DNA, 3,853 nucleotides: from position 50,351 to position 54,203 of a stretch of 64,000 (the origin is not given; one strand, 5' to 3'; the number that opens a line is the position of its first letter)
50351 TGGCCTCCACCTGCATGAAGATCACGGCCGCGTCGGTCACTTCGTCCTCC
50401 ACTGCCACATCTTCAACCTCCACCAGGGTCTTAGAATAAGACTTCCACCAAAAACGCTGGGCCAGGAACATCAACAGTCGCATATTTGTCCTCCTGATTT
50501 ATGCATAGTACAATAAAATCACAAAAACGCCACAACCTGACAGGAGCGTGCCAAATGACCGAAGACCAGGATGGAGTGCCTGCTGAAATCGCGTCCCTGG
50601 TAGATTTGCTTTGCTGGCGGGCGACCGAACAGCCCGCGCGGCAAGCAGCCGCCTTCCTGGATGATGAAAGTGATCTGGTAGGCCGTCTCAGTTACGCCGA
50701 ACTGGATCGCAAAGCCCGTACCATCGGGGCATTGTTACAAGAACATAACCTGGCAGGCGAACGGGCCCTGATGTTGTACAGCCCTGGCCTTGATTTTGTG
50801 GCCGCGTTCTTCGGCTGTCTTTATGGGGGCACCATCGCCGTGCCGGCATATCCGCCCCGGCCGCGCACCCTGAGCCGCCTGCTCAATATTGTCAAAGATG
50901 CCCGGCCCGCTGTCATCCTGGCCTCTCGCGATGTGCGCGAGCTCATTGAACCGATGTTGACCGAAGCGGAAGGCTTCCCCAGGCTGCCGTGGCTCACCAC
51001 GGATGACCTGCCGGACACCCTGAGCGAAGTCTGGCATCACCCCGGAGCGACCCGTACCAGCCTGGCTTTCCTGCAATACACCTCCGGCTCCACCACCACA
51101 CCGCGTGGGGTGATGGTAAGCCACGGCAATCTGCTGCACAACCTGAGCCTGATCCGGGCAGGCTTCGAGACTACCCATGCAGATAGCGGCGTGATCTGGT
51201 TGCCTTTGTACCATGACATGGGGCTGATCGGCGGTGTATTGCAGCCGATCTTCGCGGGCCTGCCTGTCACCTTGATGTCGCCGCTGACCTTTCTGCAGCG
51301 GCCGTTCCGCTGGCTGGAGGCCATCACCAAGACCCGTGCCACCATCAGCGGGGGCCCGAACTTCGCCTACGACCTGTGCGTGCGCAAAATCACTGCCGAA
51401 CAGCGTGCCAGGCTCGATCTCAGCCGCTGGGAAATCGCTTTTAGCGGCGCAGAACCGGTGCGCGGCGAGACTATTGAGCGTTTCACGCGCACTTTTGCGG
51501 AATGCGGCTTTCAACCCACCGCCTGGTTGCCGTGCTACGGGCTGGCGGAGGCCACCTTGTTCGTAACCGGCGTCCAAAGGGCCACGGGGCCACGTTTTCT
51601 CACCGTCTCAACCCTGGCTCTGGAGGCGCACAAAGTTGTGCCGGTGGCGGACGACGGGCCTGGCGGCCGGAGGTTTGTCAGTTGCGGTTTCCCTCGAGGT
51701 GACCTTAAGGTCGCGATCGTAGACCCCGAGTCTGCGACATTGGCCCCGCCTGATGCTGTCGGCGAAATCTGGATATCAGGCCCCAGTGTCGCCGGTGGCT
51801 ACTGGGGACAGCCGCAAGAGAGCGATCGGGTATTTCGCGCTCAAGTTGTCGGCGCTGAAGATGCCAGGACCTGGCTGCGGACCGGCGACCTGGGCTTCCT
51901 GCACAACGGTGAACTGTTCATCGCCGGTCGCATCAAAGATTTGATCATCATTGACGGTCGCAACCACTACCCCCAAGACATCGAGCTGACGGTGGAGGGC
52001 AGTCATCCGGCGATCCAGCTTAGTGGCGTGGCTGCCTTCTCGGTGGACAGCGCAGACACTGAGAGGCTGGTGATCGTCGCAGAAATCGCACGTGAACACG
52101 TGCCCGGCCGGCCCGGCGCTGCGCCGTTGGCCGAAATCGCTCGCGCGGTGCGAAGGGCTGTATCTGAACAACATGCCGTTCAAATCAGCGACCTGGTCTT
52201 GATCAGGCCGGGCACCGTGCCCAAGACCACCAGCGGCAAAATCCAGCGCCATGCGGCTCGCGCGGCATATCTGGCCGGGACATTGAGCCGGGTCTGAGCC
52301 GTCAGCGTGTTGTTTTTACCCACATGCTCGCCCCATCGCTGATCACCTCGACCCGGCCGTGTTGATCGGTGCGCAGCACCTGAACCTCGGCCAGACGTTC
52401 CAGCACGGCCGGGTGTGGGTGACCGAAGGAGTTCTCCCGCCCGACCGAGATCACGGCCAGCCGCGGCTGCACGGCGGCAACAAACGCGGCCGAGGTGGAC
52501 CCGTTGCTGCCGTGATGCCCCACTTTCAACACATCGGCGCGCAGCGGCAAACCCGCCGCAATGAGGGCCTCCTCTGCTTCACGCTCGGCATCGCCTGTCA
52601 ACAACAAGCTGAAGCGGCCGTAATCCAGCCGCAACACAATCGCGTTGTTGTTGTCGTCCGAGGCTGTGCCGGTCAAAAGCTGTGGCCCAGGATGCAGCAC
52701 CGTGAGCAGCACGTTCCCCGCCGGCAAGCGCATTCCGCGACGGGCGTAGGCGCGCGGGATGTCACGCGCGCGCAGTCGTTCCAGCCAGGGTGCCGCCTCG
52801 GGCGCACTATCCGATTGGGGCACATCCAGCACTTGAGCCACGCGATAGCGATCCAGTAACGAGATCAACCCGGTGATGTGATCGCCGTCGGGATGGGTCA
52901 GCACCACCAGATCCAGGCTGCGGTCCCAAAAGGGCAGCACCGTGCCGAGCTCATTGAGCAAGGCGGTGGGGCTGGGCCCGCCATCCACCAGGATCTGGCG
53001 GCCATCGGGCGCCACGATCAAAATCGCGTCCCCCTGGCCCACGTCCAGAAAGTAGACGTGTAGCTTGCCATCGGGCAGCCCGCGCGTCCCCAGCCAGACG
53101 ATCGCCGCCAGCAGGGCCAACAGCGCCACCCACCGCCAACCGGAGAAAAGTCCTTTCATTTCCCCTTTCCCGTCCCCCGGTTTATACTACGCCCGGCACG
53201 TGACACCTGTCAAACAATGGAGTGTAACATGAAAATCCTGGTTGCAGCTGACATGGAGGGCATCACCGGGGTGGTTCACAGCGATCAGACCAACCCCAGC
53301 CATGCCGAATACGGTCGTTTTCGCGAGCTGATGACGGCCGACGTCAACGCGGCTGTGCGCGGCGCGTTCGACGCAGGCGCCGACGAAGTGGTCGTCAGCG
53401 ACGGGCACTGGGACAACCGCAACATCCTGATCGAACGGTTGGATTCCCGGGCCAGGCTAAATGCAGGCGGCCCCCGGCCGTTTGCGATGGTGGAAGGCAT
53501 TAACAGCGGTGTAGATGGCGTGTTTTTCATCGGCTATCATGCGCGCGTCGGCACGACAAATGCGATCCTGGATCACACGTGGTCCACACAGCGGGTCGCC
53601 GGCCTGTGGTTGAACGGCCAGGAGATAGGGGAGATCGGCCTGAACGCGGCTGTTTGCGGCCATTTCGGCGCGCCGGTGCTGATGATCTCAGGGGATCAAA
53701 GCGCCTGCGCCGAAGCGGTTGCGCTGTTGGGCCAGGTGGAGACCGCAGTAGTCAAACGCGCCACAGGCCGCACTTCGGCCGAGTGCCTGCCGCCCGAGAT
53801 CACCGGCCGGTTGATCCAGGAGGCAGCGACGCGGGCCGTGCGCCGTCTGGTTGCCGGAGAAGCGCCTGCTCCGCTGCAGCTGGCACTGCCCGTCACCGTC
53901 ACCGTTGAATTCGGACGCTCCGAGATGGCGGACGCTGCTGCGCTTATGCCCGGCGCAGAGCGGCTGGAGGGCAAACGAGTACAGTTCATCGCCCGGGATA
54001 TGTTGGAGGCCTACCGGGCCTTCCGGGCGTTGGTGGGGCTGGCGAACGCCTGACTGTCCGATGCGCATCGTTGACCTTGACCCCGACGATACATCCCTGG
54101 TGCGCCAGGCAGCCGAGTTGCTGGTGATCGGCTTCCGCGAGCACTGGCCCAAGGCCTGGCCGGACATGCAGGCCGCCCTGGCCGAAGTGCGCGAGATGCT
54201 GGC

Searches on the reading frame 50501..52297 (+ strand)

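Call 57: search_protein_families(library=pfam, proteins=[window:50501-52297:+])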
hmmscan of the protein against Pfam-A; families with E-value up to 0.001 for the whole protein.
window:50501-52297:+ (598 aa): 2 families
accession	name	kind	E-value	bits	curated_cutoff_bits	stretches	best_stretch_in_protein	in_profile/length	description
PF00501.34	AMP-binding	-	1.3e-59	202.4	29.9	1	40-435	4-384/384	AMP-binding enzyme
PF23024.1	AMP-dom_DIP2-like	-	2.5e-11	44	27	1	480-596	2-106/110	Disco-interacting protein 2-like, AMP domain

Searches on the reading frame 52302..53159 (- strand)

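Call 85: search_protein_families(library=pfam, proteins=[window:52302-53159:-])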
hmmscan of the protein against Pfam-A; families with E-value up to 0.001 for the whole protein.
window:52302-53159:- (285 aa): 3 families
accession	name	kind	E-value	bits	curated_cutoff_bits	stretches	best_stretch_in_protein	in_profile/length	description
PF00753.33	Lactamase_B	-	8.6e-17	62.2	22.7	1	39-240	2-195/196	Metallo-beta-lactamase superfamily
PF25281.1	MBL_MAP1B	-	9.2e-06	25.3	37.6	1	34-109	22-92/279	MAP1B MBL-like domain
PF12706.13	Lactamase_B_2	-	2.4e-05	24.5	27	1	54-106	1-56/200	Beta-lactamase superfamily domain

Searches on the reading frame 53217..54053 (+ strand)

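Call 85: search_protein_families(library=pfam, proteins=[window:53217-54053:+])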
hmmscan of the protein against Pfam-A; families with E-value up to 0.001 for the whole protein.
window:53217-54053:+ (278 aa): 1 family
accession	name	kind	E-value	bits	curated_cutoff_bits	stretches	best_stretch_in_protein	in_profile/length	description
PF04951.18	Peptidase_M55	-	3.2e-99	332.1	25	1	5-270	1-263/264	D-aminopeptidase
